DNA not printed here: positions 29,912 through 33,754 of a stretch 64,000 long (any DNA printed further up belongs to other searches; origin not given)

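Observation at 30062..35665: Three-gene operon of unknown function (giant scaffold-like protein, mini-Hsp70-like protein, TPR-like protein) in the slot directly upstream of valS-folC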

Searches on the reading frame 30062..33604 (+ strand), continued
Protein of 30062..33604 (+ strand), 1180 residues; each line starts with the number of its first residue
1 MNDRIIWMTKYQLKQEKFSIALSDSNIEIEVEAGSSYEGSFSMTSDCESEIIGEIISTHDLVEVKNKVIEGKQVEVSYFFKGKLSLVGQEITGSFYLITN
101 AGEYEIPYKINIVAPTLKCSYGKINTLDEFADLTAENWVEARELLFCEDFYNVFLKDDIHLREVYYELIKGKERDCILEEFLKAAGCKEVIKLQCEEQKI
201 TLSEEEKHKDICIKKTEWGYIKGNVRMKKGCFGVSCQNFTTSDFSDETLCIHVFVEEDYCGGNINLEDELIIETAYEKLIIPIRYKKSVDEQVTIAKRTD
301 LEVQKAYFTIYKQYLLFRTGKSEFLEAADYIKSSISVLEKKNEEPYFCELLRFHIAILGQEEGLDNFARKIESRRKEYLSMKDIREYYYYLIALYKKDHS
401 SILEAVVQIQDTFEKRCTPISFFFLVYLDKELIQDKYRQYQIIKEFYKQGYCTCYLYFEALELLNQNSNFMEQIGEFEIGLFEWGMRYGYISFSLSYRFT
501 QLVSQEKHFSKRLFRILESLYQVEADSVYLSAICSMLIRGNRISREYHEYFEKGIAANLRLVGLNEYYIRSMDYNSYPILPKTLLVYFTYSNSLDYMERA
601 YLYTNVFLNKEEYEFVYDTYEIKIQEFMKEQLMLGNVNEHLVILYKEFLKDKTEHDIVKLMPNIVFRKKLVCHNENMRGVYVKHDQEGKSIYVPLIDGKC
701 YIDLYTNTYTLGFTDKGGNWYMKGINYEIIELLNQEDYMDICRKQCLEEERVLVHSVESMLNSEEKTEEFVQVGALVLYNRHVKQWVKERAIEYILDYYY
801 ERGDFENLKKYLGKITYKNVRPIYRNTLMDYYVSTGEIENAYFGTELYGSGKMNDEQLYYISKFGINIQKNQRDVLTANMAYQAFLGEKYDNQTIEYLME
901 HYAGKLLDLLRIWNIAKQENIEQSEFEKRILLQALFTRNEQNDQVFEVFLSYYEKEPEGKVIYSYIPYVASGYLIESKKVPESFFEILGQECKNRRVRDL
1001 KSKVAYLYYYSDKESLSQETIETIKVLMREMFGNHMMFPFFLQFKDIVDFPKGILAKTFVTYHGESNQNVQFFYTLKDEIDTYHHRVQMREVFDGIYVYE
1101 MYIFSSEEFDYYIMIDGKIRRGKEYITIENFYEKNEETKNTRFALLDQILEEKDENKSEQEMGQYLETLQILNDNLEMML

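Call 46: search_protein_representatives(alignment_id=A2)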
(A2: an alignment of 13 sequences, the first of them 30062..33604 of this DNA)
Query: 13 sequences, 1185 profile positions. Proteins with E-value up to 0.001 (for the whole library): 3330; up to 1e-10: 2321; up to 1e-30: 1221. The best 150 are listed.
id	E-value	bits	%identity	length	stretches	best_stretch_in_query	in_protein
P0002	0.0e+00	1797.1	-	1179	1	1-1185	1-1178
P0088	0.0e+00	1180.8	-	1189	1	1-1185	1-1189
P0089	0.0e+00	1169.1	-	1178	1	8-1184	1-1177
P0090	0.0e+00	1151.8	-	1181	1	1-1185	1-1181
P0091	0.0e+00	1141.9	-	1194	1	1-1183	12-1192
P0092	0.0e+00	1139.3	-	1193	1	1-1183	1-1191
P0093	0.0e+00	1136.1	-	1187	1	1-1185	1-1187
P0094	0.0e+00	1136.0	-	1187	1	2-1183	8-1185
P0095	0.0e+00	1135.6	-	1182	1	1-1184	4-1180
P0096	0.0e+00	1135.0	-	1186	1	1-1183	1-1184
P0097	0.0e+00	1120.5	-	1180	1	1-1183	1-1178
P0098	0.0e+00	1119.8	-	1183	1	1-1185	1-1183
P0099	0.0e+00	1118.6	-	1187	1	1-1185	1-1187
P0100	0.0e+00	1099.3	-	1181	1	1-1183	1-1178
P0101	0.0e+00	1098.2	-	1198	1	8-1184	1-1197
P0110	0.0e+00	1073.3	-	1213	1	1-1183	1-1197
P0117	0.0e+00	1060.2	-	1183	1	1-1183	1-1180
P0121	0.0e+00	1051.0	-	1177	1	1-1184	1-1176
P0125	0.0e+00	1040.4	-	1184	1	1-1183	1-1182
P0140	0.0e+00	1019.0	-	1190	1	1-1184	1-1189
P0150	2.3e-296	1002.6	-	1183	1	1-1184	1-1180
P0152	1.7e-295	999.8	-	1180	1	1-1179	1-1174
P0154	4.1e-295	998.5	-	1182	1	1-1183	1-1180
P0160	2.2e-293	992.8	-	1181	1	1-1183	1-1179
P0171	3.7e-292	988.7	-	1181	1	1-1184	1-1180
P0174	6.4e-291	984.6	-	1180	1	1-1183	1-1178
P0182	4.4e-287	971.9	-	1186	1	1-1184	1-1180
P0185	4.0e-286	968.7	-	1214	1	1-1179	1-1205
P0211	3.9e-280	948.8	-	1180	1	1-1185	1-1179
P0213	7.4e-280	947.9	-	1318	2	521-1184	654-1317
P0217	5.5e-278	941.7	-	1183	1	1-1184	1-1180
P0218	6.7e-278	941.5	-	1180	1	1-1183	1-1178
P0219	1.2e-277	940.6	-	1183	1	1-1183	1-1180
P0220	3.0e-277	939.3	-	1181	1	1-1185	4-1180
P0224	1.1e-276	937.4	-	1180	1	1-1184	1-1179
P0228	7.9e-276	934.6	-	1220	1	1-1178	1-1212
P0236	7.3e-274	928.1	-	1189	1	1-1184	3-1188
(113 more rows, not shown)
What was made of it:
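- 30062..33604 (+): P1, 1180 aa, DUF5717 family scaffold protein (cytoplasmic, no TM). The family has 3330 clusters at 50% identity (call 46).
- On Pfam DUF5717 (PF18984 DUF5717_N + PF18983 DUF5717 C-terminal): Length of 1180 aa is typical of the family (call 46).
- The family has 3330 clusters of uniform length (call 46), which is consistent with near-universal presence in one bacterial family rather than a patchy distribution.
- Tried and rejected: The exhaustive representative search was needed to see the real family size (call 46).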

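Call 59: search_solved_structures(query=A5, max_evalue=10)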
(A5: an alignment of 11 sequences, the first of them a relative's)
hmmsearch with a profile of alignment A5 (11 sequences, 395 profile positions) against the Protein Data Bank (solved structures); distinct sequences matched with E-value up to 10: 6.
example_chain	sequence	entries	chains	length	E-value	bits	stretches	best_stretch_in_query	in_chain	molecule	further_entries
8jxg_D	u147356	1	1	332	0.2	13.6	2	274-315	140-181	rat RAP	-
5y05_A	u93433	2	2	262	0.25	13.2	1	71-150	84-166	msmeg_4306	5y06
5mc9_B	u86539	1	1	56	0.28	13.1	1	62-104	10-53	Laminin subunit beta-1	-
6jfv_B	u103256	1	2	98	0.96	11.3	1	88-179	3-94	Keratin, type II cytoskeletal 5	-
2dq3_A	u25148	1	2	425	1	11.2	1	78-176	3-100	Seryl-tRNA synthetase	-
9iho_A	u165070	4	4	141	9.7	8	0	188-226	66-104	NADH-ubiquinone oxidoreductase chain 3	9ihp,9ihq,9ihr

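Call 62: search_dna_similar(query=window:30062-33604:+, collection=plasmids, mode=protein, max_rows=8)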
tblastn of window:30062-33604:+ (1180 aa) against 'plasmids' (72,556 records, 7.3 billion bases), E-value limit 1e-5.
No match.
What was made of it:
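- It is absent from plasmids (call 62).
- Tried and rejected: The plasmid search was empty (call 62).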

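Call 63: search_dna_similar(query=window:30062-33604:+, collection=phages, mode=protein, max_rows=8)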
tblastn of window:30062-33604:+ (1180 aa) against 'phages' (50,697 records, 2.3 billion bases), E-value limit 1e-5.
Records with a match: 4; places in all: 4; records where one place covers at least 80% of the query: 2.
Best place of each record, by identity: <60% 4.
By first word of the organism name: Bacteriophage 4.
By host as written in the record: - 4.
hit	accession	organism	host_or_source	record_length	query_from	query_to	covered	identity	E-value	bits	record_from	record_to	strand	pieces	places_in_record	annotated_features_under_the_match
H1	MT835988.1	Bacteriophage sp.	human fecal samples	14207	30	1174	97%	26.0%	3e-93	336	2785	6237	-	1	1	record has no annotation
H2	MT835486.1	Bacteriophage sp.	human fecal samples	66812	20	1159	97%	24.8%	1e-100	358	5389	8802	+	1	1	record has no annotation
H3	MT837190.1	Bacteriophage sp.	human fecal samples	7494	300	1156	73%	21.8%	3e-43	179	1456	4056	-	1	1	record has no annotation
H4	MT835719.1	Bacteriophage sp.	human fecal samples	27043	479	1113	54%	24.5%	8e-57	223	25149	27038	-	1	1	record has no annotation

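Call 65: get_annotated_region(hit=H2, flank=12000)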
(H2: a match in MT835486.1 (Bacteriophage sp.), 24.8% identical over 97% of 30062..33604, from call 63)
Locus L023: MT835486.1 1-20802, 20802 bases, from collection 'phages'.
description: UNVERIFIED: Bacteriophage sp. clone scaffold_23 genomic sequence.
organism: Bacteriophage sp. (NCBI taxid 38018)
taxonomy: Viruses
host: -; source: human fecal samples; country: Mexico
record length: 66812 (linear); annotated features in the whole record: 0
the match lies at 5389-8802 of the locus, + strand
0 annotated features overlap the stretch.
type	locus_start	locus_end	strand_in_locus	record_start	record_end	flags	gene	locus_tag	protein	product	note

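Call 81: list_cluster_members(proteins=[P0088, P0100, P0110, P0125, P0140, P0160, P0185, P0213, P0228, P0236])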
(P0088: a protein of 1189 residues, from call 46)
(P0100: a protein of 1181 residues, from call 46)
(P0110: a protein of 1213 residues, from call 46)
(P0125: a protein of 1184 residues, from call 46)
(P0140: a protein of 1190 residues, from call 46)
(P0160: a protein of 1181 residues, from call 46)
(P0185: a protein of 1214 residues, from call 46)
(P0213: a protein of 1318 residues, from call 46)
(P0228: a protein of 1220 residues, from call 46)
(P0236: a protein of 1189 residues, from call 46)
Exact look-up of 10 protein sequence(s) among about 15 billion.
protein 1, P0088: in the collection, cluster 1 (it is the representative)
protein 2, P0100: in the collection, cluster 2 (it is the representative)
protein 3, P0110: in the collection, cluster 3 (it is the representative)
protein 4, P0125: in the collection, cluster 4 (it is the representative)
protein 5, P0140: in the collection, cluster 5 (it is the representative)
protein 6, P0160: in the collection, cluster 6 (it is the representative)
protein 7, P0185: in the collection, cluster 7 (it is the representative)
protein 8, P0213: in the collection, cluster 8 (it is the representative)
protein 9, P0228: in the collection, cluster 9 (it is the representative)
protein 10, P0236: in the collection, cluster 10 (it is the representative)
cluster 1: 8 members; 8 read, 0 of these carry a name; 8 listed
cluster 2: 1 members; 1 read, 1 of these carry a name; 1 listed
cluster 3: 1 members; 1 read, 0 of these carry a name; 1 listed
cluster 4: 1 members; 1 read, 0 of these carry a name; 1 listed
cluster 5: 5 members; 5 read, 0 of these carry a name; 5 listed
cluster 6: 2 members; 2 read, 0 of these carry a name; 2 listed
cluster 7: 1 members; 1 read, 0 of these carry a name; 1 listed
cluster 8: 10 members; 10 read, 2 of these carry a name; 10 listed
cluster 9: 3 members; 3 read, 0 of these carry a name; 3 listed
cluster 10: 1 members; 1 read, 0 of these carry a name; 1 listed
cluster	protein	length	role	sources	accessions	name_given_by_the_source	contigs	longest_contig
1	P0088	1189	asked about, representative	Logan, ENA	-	-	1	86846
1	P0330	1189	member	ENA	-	-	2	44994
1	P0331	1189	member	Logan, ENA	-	-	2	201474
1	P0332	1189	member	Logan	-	-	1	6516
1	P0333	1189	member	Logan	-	-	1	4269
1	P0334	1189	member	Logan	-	-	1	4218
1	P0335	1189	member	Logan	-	-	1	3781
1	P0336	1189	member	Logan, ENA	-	-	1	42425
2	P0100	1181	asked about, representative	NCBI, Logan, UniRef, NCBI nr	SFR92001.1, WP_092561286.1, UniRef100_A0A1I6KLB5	DUF5717 family protein [Anaeromicropila populeti] | DUF5717 domain-containing protein n=1 Tax=Anaeromicropila populeti TaxID=37658 ...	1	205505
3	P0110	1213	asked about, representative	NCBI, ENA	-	-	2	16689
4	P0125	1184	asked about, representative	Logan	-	-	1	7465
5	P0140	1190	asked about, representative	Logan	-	-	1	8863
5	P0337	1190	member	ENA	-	-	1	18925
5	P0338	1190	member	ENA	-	-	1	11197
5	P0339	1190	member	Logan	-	-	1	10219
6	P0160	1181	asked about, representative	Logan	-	-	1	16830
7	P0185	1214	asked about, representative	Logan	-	-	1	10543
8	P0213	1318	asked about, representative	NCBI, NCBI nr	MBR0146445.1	MAG: hypothetical protein IJM25_07285 [Eubacterium sp.] | hypothetical protein [Eubacterium sp.]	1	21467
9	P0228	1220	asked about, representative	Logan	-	-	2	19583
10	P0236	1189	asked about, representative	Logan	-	-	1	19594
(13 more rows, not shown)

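Call 87: fold_search(model_id=the predicted structure, library=viral)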
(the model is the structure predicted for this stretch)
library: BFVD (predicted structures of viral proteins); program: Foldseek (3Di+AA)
matches with E <= 10: 920; with E <= 0.001: 20
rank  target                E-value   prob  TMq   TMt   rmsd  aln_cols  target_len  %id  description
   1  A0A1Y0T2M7            3.1e-08  1.00  0.08  0.10  19.3       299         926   13  Glycoside hydrolase family 5 domain-containing protein [Pseudomonas phage Skulduggery]
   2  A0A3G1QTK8            8.7e-08  1.00  0.08  0.12  23.1       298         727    9  Putative cellulase or glycoside hydrolase [Erwinia phage phiEaP8]
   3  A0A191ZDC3            1.6e-07  1.00  0.08  0.33  16.4       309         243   11  Putative coagulation factor 5/8 domain-containing protein [Erwinia phage vB_EamP_Gutmeister]
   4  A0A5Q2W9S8            9.7e-07  1.00  0.07  0.19  56.7       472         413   10  (no name in the UniProt tables at hand)
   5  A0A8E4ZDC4            1.1e-06  1.00  0.08  0.14  26.8       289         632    7  BACON domain-containing protein [Polaribacter phage Leef_1]
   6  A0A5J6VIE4            1.3e-06  1.00  0.08  0.09  21.4       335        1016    6  Uncharacterized protein [Megaviridae environmental sample]
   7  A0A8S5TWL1            1.4e-05  1.00  0.09  0.12  13.8       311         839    9  Tail protein [Siphoviridae sp. ctcx61]
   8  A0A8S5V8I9            4.7e-05  1.00  0.07  0.16  20.4       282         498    8  BACON domain-containing protein [Siphoviridae sp. cttma3]
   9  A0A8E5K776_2          1.0e-04  1.00  0.08  0.09  14.7       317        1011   10  (no name in the UniProt tables at hand)
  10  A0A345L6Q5            1.1e-04  1.00  0.06  0.16  18.1       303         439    8  Uncharacterized protein [Serratia phage Scapp]
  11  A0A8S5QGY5            1.1e-04  1.00  0.07  0.24  17.0       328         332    8  BACON domain-containing protein [Myoviridae sp. ctgpD8]
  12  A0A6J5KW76            1.6e-04  1.00  0.08  0.12  16.9       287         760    8  Glycoside hydrolase, family 5 [uncultured Caudovirales phage]
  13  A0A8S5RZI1            1.9e-04  1.00  0.07  0.24  16.3       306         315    8  Binding domain, N-terminal [Myoviridae sp. ctNQV2]
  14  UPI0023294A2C         2.8e-04  1.00  0.07  0.08  28.3       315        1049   10  (no name look-up for this kind of identifier)
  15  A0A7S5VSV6            4.7e-04  1.00  0.08  0.18  15.8       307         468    7  (no name in the UniProt tables at hand)
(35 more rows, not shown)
